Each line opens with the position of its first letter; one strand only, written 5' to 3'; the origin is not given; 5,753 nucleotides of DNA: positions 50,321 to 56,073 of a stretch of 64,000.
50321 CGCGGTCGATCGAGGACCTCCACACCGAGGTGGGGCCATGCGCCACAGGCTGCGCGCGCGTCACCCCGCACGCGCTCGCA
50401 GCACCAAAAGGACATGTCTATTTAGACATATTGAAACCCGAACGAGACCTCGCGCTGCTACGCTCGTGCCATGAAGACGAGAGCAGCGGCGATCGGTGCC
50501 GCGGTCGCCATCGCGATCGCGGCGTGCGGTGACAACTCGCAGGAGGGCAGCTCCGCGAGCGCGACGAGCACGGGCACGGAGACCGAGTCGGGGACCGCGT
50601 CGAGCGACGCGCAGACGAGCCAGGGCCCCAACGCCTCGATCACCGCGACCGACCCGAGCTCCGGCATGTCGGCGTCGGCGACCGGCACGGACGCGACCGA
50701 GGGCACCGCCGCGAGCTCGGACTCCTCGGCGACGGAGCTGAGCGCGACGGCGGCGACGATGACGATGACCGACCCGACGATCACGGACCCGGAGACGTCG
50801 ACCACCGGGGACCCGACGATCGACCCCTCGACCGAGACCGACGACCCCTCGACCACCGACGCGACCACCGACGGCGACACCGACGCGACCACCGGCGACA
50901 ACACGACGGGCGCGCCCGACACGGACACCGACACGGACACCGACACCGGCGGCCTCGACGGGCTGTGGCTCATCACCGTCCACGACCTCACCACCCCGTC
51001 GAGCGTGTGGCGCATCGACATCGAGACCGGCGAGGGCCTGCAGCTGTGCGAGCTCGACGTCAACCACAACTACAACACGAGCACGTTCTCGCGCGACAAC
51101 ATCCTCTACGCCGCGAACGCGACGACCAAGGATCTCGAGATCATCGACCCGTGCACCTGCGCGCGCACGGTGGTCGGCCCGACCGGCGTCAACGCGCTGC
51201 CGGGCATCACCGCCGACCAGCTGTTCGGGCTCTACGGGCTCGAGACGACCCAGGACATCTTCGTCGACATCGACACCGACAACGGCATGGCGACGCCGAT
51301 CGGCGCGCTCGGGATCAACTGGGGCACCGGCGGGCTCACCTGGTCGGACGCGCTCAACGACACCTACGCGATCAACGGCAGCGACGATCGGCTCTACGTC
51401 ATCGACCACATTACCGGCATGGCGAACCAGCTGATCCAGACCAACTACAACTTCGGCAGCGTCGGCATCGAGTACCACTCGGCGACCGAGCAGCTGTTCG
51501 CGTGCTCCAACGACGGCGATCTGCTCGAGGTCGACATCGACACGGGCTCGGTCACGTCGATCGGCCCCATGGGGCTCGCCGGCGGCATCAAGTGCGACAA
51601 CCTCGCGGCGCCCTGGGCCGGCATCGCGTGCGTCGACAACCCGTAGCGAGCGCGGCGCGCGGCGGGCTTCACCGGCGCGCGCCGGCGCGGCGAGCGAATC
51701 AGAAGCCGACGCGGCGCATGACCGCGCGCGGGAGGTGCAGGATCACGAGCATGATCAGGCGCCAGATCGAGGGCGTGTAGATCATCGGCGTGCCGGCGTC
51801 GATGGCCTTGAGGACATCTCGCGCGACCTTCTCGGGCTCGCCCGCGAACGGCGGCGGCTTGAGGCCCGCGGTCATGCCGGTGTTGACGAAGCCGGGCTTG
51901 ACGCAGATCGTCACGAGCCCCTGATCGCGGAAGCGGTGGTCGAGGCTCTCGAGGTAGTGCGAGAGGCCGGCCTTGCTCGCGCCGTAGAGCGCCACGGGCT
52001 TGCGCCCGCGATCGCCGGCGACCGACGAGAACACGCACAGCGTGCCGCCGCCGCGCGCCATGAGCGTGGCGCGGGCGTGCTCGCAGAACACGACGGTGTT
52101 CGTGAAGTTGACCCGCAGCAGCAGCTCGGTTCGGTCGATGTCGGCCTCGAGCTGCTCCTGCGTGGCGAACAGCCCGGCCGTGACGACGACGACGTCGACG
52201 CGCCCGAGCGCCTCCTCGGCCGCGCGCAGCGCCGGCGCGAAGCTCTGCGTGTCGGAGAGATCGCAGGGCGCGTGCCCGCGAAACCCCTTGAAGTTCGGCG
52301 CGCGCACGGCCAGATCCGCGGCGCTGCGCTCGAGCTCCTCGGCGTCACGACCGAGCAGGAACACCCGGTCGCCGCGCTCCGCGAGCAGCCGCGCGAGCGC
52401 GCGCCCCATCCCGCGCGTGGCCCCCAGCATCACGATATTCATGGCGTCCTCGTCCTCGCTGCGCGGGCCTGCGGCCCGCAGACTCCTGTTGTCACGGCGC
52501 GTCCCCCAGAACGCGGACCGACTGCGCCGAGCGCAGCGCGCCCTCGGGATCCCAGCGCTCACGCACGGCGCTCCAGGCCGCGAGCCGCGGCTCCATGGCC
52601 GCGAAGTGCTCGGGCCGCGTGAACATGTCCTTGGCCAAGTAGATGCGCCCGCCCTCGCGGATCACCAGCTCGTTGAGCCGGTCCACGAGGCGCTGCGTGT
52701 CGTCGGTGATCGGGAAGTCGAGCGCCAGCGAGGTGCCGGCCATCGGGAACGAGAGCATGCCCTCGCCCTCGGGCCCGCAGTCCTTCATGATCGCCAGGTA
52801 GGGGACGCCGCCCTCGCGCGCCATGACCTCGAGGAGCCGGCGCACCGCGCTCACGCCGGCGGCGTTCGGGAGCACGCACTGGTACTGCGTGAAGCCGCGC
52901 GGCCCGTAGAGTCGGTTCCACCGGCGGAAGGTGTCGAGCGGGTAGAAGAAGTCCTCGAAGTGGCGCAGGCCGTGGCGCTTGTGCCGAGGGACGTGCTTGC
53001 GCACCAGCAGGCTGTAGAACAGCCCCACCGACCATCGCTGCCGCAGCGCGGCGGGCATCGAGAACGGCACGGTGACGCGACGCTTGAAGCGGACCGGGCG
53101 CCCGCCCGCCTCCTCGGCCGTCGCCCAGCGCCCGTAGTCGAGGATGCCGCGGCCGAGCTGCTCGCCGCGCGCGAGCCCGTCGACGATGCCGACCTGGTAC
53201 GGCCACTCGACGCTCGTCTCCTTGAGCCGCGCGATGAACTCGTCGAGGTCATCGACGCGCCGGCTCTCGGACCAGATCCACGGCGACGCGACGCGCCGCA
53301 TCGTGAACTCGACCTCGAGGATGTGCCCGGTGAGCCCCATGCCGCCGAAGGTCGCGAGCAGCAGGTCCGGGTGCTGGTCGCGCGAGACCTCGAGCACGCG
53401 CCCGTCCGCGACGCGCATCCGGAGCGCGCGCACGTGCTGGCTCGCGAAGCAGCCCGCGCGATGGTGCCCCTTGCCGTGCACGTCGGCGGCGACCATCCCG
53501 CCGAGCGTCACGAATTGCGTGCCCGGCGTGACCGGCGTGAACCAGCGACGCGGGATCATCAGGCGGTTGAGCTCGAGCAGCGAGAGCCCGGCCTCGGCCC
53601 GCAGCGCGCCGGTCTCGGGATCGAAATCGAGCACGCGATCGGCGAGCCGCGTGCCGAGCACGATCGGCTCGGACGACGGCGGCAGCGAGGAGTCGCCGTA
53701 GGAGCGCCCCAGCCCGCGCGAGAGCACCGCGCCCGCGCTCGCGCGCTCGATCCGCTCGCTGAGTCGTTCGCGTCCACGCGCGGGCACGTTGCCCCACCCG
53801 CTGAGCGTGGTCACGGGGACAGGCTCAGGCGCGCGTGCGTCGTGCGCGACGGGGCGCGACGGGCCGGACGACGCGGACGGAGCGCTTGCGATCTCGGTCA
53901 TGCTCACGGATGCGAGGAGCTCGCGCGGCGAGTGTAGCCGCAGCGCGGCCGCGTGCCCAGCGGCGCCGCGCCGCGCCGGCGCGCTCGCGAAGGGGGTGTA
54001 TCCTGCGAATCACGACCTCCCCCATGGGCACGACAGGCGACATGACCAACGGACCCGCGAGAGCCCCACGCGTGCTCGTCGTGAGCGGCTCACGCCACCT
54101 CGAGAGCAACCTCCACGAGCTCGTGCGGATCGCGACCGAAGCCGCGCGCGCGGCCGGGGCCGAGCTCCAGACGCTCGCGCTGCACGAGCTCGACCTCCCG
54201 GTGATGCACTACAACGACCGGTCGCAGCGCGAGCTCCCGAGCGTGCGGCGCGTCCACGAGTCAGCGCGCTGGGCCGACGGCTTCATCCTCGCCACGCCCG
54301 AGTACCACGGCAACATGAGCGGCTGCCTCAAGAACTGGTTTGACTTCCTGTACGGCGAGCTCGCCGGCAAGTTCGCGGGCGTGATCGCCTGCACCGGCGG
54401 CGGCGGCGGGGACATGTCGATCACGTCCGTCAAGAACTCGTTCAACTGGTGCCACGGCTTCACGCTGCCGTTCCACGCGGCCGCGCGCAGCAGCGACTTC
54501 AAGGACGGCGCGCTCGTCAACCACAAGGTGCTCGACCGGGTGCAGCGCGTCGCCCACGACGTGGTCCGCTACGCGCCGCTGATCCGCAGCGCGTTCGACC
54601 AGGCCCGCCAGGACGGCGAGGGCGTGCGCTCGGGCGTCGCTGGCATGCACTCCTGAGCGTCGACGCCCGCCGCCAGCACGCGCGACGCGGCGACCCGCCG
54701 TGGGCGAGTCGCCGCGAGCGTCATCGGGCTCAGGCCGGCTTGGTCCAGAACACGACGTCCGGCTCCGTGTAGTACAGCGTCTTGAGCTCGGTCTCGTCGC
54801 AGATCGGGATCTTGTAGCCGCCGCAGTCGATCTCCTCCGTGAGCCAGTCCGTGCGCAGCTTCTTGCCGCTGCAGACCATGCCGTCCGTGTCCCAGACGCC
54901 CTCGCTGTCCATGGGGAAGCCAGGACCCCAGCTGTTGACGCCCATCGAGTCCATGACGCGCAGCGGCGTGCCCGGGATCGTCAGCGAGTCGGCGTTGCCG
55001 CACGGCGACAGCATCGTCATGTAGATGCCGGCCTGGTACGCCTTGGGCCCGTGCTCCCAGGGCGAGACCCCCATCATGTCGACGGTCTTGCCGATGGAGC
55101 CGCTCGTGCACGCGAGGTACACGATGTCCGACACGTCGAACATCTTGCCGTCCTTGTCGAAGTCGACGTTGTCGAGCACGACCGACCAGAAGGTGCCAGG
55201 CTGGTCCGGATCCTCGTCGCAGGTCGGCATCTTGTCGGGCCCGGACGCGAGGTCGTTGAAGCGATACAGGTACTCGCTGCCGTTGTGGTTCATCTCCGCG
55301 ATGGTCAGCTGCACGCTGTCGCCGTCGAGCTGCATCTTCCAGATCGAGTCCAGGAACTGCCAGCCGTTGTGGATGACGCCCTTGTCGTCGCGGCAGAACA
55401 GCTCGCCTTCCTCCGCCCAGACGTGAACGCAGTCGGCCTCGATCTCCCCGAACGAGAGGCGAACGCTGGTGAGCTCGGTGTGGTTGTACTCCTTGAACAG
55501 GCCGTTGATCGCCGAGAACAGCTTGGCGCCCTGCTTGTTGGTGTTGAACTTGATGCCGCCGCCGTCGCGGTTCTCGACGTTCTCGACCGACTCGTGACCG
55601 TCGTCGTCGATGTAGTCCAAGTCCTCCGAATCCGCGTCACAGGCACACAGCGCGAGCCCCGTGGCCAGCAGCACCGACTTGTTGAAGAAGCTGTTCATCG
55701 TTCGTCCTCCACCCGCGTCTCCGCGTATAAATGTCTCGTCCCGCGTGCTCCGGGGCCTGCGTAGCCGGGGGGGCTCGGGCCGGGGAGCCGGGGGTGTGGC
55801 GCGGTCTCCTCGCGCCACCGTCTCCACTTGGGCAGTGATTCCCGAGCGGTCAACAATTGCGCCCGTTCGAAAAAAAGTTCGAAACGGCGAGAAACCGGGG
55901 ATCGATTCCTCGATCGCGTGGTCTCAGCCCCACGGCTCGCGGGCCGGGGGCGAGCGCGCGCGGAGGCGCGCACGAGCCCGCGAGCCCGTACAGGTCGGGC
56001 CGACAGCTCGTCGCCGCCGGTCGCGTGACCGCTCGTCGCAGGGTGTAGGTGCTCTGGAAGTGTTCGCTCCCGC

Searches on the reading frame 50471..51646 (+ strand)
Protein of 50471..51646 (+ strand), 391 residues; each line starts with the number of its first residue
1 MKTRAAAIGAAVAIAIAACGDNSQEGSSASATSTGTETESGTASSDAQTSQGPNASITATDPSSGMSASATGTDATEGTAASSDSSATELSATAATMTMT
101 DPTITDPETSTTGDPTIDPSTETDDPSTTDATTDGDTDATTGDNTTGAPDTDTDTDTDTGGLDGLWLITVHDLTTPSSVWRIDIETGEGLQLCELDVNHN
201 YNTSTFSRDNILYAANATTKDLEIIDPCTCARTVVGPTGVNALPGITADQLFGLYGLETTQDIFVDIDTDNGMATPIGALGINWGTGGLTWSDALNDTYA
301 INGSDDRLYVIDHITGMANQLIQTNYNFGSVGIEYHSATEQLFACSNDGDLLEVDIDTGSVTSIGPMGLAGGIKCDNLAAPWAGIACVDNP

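Call 12: search_protein_families(library=pfam, proteins=[window:50471-51646:+], max_evalue=0.01)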
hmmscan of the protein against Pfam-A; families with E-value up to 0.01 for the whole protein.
window:50471-51646:+ (391 aa): 2 families
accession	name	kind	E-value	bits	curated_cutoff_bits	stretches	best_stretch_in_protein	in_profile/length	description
PF21959.2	DUF6923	-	2.5e-08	34.4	27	2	241-369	38-172/234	Repeat of unknown function (DUF6923)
PF14339.12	DUF4394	-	7.8e-05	22.6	29.6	0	331-366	29-64/230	Domain of unknown function (DUF4394)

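Call 13: find_encoding_contigs(protein=window:50471-51646:+, flank=10000, max_places=6)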
Protein window:50471-51646:+ (391 aa): no gene with exactly this product is on record in the collection.

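Call 86: find_homologous_proteins(query=window:50471-51646:+, max_evalue=1e-10)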
Query window:50471-51646:+ (391 aa): 36 proteins with E <= 1e-10 among 8000 candidates.
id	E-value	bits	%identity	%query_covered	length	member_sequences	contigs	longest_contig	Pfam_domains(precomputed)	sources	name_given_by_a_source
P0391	6.9e-117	409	57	88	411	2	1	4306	PF21959.3,PF14339.13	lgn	-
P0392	3.4e-105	370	68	61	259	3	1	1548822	PF21959.3,PF14339.13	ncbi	-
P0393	2.4e-98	348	60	66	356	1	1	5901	PF21959.3,PF14339.13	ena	-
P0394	2.9e-97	344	58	71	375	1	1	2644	PF21959.3,PF14339.13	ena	-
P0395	9.0e-97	343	58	72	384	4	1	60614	PF21959.3,PF14339.13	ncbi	-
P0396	1.4e-96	342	49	96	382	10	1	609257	PF14339.13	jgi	jgi:hypothetical protein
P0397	1.7e-96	342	64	58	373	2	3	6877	PF21959.3,PF14339.13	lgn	-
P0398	2.9e-96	341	64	58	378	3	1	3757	PF21959.3,PF14339.13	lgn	-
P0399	4.1e-96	341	62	58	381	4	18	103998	PF21959.3,PF14339.13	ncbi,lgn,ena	-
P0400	7.7e-96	340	64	58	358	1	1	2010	PF21959.3,PF14339.13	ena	-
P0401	2.0e-95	338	64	58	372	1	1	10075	PF14339.13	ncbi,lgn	-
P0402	4.7e-94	334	61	58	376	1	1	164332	PF21959.3,PF14339.13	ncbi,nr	ncbi:MAG: hypothetical protein H6711_32820 [Myxococcales bacterium]|nr:hypothetical protein [Myxococ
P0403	1.3e-93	332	52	83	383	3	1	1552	PF21959.3,PF14339.13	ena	-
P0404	3.5e-93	331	52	85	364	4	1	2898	PF21959.3,PF14339.13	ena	-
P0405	9.7e-92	326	62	58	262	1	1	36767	PF21959.3,PF14339.13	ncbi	ncbi:MAG: hypothetical protein R3A79_27465 [Nannocystaceae bacterium]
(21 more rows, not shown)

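Call 87: find_encoding_contigs(protein=P0392, flank=2500, max_places=1)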
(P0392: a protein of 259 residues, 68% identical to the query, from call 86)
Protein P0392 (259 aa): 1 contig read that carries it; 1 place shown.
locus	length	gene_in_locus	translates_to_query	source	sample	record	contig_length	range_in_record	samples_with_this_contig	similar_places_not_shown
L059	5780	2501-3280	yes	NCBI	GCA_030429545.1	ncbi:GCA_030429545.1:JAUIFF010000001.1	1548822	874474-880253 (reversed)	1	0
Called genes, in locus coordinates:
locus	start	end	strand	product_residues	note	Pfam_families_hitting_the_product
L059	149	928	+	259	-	-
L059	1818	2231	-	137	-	-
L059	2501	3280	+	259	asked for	PF14339:DUF4394 (faint), PF21959:DUF6923 (weak)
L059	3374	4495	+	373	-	-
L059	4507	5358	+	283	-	PF01040:UbiA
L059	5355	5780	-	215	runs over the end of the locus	PF01625:PMSR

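Call 88: find_encoding_contigs(protein=P0395, flank=2500, max_places=1)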
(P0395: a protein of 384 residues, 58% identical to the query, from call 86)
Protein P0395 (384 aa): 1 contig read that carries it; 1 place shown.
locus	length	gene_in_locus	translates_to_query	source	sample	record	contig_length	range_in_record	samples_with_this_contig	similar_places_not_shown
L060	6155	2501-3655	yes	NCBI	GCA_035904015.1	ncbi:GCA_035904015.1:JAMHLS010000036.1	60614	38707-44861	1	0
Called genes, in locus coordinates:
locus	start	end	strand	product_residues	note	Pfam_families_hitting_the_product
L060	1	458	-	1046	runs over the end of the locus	PF00873:ACR_tran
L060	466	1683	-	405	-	PF25919:BSH_CusB (faint), PF25917:BSH_RND, PF25876:HH_MFP_RND, PF25885:HH_EMRA (weak), PF25944:Beta-barrel_RND, PF25967:RND-MFP_C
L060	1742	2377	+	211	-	PF00440:TetR_N, PF14246:TetR_C_7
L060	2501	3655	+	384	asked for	PF14339:DUF4394 (faint), PF21959:DUF6923 (weak)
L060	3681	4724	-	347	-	-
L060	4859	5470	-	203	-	PF01812:5-FTHF_cyc-lig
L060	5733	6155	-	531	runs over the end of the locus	PF17957:Big_7 (weak)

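Call 89: find_encoding_contigs(protein=P0399, flank=2500, max_places=1)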
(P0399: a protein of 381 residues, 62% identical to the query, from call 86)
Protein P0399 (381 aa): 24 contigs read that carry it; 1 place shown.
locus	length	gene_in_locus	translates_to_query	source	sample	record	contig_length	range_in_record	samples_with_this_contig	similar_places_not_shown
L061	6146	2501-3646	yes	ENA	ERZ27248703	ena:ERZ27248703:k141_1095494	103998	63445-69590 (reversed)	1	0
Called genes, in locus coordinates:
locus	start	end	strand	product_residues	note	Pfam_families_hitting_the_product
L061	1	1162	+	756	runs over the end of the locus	PF00676:E1_dh, PF02779:Transket_pyr, PF02780:Transketolase_C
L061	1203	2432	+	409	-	PF07992:Pyr_redox_2, PF00070:Pyr_redox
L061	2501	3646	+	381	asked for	PF21959:DUF6923 (faint), PF14339:DUF4394 (faint)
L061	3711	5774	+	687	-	PF01636:APH (faint), PF00069:Pkinase, PF07714:PK_Tyr_Ser-Thr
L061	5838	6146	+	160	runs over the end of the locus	-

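Call 90: find_encoding_contigs(protein=P0402, flank=2500, max_places=1)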
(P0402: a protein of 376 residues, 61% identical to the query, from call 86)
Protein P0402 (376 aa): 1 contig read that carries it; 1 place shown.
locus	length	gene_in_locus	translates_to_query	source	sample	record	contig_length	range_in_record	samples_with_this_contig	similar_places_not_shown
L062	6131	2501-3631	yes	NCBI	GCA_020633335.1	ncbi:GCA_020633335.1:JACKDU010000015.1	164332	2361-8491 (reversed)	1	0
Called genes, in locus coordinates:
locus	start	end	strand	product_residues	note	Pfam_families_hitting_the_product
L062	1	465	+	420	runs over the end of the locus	PF07992:Pyr_redox_2, PF00070:Pyr_redox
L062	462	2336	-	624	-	PF00082:Peptidase_S8, PF11617:Cu-binding_MopE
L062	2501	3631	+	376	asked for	PF14339:DUF4394 (faint), PF21959:DUF6923 (faint)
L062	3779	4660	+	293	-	PF01209:Ubie_methyltran, PF01135:PCMT, PF02353:CMAS (weak), PF13489:Methyltransf_23, PF13847:Methyltransf_31, PF08241:Methyltransf_11, PF08242:Methyltransf_12, PF13649:Methyltransf_25, +3 more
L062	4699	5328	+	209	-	PF00440:TetR_N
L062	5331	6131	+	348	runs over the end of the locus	PF00892:EamA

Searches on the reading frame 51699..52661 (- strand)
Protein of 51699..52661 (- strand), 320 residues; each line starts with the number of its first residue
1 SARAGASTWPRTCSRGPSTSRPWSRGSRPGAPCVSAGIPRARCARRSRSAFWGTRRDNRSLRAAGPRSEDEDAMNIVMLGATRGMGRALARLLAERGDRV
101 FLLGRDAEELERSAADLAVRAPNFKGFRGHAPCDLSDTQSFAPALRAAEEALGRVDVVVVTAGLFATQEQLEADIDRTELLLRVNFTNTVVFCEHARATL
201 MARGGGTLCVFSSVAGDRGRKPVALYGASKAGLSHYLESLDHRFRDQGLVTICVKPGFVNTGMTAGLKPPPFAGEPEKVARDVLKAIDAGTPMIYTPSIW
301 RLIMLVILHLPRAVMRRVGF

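Call 31: search_protein_families(library=pfam, proteins=[window:51699-52661:-], max_evalue=0.01)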
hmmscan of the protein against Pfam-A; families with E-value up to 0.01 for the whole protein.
window:51699-52661:- (320 aa): 5 families
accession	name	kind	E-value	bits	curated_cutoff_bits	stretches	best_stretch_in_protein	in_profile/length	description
PF00106.31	adh_short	-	1.4e-33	116.5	26.6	1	76-267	3-190/195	short chain dehydrogenase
PF13561.12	adh_short_C2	-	2.6e-26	93.1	27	1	80-268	1-185/236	Enoyl-(Acyl carrier protein) reductase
PF08659.16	KR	-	2e-09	38.1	22.6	1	77-259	4-178/180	KR domain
PF01370.27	Epimerase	-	2.2e-05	24.4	20.9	1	76-245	1-161/240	NAD dependent epimerase/dehydratase family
PF13460.12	NAD_binding_10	-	0.0082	16.5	27.2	0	80-166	1-72/184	NAD(P)H-binding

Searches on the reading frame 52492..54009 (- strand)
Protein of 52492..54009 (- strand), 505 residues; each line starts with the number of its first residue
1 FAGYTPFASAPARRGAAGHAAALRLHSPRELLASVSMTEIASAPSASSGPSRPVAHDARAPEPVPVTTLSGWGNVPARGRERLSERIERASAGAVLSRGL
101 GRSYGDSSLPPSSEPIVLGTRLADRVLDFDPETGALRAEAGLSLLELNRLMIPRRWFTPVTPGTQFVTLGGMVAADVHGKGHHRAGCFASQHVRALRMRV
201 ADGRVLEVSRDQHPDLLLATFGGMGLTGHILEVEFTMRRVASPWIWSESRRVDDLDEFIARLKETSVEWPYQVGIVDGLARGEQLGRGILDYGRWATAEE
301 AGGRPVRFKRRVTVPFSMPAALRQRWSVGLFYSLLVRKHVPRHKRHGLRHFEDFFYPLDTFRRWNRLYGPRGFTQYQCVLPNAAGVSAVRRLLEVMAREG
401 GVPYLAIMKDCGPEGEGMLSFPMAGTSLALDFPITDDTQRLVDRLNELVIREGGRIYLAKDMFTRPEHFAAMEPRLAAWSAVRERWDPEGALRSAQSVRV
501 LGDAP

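Call 31: search_protein_families(library=pfam, proteins=[window:52492-54009:-], max_evalue=0.01)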
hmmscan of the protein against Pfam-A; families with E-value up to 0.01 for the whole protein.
window:52492-54009:- (505 aa): 2 families
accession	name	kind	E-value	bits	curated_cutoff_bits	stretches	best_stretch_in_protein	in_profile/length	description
PF01565.28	FAD_binding_4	-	3.1e-14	53.3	26.4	1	94-209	26-139/139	FAD binding domain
PF04030.19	ALO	-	0.004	17.3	23.1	1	439-495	197-253/258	D-arabinono-1,4-lactone oxidase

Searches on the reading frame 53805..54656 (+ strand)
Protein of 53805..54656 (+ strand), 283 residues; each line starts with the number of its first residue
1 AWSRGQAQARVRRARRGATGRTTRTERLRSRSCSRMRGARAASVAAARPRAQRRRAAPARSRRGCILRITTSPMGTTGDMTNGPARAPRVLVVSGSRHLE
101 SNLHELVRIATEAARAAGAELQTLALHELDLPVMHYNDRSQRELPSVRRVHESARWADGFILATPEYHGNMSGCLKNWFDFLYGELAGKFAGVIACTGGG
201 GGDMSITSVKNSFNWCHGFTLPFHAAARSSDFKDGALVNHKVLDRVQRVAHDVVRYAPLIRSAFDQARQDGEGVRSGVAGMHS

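Call 31: search_protein_families(library=pfam, proteins=[window:53805-54656:+], max_evalue=0.01)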
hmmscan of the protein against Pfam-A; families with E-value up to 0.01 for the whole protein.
window:53805-54656:+ (283 aa): 2 families
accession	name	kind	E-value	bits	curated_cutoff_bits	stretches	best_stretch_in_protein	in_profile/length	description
PF03358.20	FMN_red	-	3.7e-28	98.5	24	1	88-226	1-145/152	NADPH-dependent FMN reductase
PF02525.22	Flavodoxin_2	-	3.5e-12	46.9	27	1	89-228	2-177/198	Flavodoxin-like fold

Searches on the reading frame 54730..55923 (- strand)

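Call 33: search_protein_families(library=pfam, proteins=[window:54730-55923:-], max_evalue=0.01)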
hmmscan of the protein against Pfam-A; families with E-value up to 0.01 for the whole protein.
window:54730-55923:- (397 aa): 1 family
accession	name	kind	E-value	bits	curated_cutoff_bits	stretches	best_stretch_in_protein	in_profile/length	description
PF20032.4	ADYC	-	3.9e-17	63.4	27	1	189-353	3-171/176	ADYC domain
